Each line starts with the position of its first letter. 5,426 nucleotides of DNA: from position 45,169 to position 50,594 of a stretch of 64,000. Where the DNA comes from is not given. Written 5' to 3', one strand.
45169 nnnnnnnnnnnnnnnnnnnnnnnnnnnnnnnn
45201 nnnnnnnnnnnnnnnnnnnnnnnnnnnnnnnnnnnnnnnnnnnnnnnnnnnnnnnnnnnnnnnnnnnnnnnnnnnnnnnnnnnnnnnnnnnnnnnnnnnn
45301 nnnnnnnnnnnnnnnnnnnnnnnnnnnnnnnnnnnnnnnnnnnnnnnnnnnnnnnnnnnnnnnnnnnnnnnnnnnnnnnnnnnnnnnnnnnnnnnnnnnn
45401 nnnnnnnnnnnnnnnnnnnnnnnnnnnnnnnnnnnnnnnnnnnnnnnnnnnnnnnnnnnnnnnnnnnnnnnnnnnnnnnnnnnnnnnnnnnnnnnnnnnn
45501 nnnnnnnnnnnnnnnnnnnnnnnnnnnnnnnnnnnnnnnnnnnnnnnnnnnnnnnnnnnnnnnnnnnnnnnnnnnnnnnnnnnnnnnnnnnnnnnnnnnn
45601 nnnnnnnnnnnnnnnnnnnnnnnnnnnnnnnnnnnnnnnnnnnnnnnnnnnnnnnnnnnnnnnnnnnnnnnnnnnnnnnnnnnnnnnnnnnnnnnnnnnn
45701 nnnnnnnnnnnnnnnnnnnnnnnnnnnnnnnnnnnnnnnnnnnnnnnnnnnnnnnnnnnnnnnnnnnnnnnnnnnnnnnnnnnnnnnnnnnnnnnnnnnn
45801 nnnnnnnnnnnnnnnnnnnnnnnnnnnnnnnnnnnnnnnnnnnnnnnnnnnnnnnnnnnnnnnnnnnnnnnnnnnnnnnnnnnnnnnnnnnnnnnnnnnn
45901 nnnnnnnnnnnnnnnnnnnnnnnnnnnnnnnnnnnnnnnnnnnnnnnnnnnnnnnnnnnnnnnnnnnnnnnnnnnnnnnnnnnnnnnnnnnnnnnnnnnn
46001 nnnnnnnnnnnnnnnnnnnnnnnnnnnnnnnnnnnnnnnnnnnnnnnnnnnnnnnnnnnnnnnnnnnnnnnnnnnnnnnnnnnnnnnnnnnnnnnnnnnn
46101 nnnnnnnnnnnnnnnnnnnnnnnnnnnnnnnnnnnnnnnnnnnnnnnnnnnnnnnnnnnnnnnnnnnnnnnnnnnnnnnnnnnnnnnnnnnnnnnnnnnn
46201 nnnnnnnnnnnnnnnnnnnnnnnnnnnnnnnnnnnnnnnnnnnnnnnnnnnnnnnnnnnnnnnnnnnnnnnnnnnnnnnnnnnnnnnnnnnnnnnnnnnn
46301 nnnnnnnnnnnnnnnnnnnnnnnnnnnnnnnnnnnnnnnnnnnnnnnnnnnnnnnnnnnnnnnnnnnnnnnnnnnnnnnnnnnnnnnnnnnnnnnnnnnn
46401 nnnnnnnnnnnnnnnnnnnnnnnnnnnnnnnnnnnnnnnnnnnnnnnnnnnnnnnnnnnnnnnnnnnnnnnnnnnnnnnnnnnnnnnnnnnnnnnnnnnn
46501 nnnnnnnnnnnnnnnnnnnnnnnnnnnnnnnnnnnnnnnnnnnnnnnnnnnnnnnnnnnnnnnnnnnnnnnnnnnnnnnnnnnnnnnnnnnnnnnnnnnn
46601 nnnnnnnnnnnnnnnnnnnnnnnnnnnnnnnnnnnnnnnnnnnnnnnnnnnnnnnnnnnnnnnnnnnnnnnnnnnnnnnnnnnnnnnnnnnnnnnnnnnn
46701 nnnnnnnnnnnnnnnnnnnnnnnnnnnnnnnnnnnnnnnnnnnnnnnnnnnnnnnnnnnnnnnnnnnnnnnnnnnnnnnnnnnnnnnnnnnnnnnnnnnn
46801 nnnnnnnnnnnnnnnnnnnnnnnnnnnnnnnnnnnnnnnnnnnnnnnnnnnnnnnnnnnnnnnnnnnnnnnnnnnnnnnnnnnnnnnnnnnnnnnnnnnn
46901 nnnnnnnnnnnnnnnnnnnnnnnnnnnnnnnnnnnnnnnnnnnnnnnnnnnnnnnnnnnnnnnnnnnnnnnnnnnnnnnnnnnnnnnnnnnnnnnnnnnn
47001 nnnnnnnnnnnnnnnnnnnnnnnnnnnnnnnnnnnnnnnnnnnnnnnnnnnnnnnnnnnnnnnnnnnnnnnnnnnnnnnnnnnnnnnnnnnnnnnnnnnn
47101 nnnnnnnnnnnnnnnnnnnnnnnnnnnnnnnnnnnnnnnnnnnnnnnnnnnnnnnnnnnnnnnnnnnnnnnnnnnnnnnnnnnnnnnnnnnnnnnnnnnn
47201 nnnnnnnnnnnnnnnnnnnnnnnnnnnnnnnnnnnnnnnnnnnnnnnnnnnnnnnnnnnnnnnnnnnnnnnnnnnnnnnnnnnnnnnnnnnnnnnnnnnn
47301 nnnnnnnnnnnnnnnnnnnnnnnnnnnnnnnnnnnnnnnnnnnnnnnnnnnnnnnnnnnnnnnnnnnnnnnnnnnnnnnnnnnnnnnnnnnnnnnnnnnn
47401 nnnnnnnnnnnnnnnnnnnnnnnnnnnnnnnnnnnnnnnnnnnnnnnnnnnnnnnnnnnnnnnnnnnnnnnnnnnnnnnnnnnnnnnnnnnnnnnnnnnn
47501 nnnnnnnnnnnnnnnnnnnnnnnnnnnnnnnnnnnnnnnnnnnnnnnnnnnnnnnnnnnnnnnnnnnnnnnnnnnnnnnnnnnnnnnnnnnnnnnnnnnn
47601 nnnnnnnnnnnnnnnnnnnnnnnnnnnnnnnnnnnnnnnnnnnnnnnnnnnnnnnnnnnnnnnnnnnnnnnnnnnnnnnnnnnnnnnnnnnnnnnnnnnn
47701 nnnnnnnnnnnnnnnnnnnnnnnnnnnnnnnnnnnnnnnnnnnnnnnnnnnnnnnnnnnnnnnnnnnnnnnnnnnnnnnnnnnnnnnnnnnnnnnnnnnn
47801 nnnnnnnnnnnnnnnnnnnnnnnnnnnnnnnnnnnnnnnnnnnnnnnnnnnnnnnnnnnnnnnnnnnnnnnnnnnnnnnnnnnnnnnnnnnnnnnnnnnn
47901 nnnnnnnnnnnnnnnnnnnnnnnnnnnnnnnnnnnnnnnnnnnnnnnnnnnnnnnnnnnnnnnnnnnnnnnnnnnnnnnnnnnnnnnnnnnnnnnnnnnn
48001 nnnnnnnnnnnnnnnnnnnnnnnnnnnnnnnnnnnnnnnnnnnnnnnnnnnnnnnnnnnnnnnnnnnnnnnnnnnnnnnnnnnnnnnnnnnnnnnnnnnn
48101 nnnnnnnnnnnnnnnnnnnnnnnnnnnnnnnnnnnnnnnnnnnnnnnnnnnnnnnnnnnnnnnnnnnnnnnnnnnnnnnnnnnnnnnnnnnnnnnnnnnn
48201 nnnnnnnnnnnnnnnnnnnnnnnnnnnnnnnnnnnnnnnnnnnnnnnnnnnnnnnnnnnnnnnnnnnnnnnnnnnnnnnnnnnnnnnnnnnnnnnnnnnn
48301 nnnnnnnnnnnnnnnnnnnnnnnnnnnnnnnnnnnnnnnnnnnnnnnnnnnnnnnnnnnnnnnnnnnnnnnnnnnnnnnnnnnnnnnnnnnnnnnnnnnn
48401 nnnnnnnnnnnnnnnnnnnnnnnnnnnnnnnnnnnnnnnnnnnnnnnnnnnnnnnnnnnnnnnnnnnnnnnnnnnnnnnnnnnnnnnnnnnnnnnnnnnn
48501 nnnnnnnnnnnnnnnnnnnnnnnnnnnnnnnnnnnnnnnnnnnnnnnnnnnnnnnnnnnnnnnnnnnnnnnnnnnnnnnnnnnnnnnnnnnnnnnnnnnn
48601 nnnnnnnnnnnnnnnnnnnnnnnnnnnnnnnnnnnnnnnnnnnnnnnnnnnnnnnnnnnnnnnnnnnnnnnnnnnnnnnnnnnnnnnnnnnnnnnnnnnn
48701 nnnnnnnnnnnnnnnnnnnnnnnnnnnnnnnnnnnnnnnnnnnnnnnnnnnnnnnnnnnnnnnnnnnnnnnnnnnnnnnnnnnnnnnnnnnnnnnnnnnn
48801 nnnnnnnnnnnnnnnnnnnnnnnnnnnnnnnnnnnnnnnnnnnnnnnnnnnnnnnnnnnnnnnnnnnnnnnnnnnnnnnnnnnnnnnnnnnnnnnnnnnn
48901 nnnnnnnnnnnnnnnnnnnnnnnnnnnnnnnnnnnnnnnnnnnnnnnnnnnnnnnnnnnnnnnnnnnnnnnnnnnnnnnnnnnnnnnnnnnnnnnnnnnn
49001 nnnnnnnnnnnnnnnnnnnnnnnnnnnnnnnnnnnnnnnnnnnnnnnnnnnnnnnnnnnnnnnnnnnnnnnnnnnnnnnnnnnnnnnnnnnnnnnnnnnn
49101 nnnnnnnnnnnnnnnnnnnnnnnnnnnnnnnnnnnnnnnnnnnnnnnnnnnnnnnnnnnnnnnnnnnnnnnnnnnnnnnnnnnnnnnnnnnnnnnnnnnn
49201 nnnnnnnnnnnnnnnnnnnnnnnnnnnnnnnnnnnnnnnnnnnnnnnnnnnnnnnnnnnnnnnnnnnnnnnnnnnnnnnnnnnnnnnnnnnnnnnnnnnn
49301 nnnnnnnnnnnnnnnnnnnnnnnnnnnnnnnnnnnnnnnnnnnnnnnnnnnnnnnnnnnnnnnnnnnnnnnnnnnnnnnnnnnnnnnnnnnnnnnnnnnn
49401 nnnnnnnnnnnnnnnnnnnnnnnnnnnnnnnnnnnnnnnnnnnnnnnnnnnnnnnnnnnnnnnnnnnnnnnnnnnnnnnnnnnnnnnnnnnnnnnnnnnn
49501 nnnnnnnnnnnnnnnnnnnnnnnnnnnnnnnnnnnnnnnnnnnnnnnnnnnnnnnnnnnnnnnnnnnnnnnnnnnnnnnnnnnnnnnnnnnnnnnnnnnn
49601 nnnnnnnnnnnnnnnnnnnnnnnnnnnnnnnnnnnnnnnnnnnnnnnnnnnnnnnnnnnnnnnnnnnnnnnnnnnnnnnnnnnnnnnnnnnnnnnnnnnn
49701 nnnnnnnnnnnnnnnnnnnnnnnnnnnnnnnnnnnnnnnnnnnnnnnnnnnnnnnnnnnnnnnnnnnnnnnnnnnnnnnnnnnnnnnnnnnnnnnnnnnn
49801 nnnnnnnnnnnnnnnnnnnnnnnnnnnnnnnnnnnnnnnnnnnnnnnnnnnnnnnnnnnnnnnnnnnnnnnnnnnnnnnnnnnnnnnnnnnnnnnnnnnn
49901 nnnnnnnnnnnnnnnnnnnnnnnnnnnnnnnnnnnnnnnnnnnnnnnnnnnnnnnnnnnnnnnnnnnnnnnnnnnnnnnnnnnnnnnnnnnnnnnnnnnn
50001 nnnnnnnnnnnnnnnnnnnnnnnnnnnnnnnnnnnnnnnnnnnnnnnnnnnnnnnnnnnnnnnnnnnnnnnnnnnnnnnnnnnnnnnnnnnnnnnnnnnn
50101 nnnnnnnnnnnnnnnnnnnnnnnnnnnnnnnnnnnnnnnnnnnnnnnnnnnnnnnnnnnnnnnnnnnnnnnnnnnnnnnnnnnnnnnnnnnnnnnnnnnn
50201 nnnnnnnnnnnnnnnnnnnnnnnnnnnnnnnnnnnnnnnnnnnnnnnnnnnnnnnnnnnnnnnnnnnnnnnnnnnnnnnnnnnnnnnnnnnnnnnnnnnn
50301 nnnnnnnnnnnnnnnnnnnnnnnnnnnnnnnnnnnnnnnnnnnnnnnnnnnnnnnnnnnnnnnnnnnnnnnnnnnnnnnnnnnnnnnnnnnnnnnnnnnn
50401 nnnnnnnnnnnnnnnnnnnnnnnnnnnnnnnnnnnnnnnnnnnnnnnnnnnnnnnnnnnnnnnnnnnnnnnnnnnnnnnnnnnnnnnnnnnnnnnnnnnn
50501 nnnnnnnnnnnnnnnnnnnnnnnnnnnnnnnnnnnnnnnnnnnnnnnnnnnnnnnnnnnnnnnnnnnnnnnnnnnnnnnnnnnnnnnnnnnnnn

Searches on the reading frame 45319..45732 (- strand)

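Call 27: search_protein_families(library=pfam, proteins=[window:45319-45732:-], max_evalue=0.01)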
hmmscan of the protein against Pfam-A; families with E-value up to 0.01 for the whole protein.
window:45319-45732:- (137 aa): 16 families
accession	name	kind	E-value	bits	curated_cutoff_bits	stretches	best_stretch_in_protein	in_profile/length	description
PF01022.26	HTH_5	-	9.9e-15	54.6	22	1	36-80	2-46/47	Bacterial regulatory protein, arsR family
PF12840.13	HTH_20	-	3.5e-10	40.1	27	1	33-81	1-50/51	Helix-turn-helix domain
PF12802.13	MarR_2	-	3.8e-09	37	27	1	37-83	6-54/61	MarR family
PF09339.16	HTH_IclR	-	2e-08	34.3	22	1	39-82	6-51/52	IclR helix-turn-helix domain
PF25212.1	HVO_A0114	-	2.3e-06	27.7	27.6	1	26-87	13-74/84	HVO_A0114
PF25213.1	HVO_A0261_N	-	1.7e-05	25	35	1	36-84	11-59/86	HVO_A0261 N-terminal domain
PF01978.25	TrmB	-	2.5e-05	24.5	25.6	1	43-92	16-64/68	Sugar-specific transcriptional regulator TrmB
PF13412.12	HTH_24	-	0.00011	22.1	21.9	1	36-80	3-48/48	Winged helix-turn-helix DNA-binding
PF01047.28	MarR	-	0.00031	21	24.6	1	44-82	12-50/59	MarR family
PF14394.12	DUF4423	-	0.00066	20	30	1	28-87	13-74/165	Domain of unknown function (DUF4423)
PF08221.17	HTH_9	-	0.00075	20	23.4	1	44-79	22-57/62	RNA polymerase III subunit RPC82 helix-turn-helix domain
PF24409.1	wHTH-PRTase_assc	-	0.001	19.5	27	1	39-86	1-48/83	wHTH-PRTase associated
PF17243.7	POTRA_TamA_1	-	0.0013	19.3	26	1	16-67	5-56/74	POTRA domain TamA domain 1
PF08100.18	Dimerisation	-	0.0026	18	25.6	1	29-96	18-87/93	O-methyltransferase dimerisation domain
PF13518.12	HTH_28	-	0.0042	17.6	25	1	38-78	2-41/52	Helix-turn-helix domain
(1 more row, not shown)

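Call 71: search_protein_families(library=ncbifam, proteins=[window:45319-45732:-], max_evalue=0.00001)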
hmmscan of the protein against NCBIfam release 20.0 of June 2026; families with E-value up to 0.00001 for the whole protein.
window:45319-45732:- (137 aa): 9 families
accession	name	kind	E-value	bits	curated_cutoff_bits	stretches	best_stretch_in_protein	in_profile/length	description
NF033788.1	HTH_metalloreg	subfamily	1.6e-25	88.7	55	1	27-100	2-76/77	metalloregulator ArsR/SmtB family transcription factor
NF033789.1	repress_SdpR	subfamily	6.2e-17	61.3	100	1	30-93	2-65/79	autorepressor SdpR family transcription factor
NF041413.1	ArsR_Rv2640c_fam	equivalog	7.9e-14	52.1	155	1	23-104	29-113/118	Rv2640c family ArsR-like transcriptional regulator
NF047906.1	CdPbTransRegCmtR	equivalog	6.5e-13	48.5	150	1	29-109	14-95/104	Cd(II)/Pb(II)-sensing metalloregulatory transcriptional regulator CmtR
NF007528.0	PRK10141.1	subfamily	5.1e-10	39.2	97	1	28-93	8-74/117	metalloregulator ArsR/SmtB family transcription factor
NF040642.1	sulf_sens_BigR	equivalog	4.6e-09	36.2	155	1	24-100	8-84/95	sulfite-sensing transcriptional repressor BigR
NF045707.1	Dbac_1936_reg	equivalog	7.7e-09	35.5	115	1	22-100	3-81/99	ArsR/SmtB-type metalloregulator TsoR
TIGR01884.1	cas_HTH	subfamily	1.7e-07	30.8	60.2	1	36-88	142-196/202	CRISPR-associated CARF protein Csa3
NF053755.1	MsvR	equivalog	2e-07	31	220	1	30-82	7-59/236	transcriptional factor MsvR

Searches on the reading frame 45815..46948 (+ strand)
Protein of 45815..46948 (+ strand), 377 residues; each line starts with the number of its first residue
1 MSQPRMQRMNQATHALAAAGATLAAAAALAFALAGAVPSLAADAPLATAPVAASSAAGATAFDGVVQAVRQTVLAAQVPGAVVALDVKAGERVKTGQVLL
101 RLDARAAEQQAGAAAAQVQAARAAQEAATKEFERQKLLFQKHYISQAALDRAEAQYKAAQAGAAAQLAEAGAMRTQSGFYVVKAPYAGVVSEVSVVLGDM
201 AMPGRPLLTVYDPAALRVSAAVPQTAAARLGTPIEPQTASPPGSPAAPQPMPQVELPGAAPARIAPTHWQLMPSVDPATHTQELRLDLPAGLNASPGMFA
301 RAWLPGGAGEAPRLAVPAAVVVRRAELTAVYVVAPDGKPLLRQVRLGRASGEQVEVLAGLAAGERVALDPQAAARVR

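Call 28: search_protein_families(library=pfam, proteins=[window:45815-46948:+], max_evalue=0.001)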
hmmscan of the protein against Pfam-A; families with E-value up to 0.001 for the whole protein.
window:45815-46948:+ (377 aa): 4 families
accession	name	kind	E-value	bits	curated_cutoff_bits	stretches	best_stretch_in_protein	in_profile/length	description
PF16576.10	HlyD_D23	-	4e-14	52.9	30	1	70-235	18-166/214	Barrel-sandwich domain of CusB or HlyD membrane-fusion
PF13437.12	HlyD_3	-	3.6e-12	47.4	22.2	1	181-230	1-50/106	HlyD family secretion protein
PF13533.13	Biotin_lipoyl_2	-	1.4e-07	31.6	29.8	1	74-103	3-32/32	Biotin-lipoyl like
PF00364.28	Biotin_lipoyl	-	4.2e-05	23.7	22.1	0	73-102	44-73/73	Biotin-requiring enzyme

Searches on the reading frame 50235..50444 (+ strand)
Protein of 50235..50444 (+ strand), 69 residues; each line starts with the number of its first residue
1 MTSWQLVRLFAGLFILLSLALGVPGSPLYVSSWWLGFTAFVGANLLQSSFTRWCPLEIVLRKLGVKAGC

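Call 27: search_protein_families(library=pfam, proteins=[window:50235-50444:+], max_evalue=0.01)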
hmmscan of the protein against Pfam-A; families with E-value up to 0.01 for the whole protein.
window:50235-50444:+ (69 aa): 1 family
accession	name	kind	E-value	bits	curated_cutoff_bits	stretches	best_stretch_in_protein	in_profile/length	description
PF11127.14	YgaP-like_TM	-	8.5e-11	42.3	25.3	1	6-61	11-59/66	Inner membrane protein YgaP-like, transmembrane domain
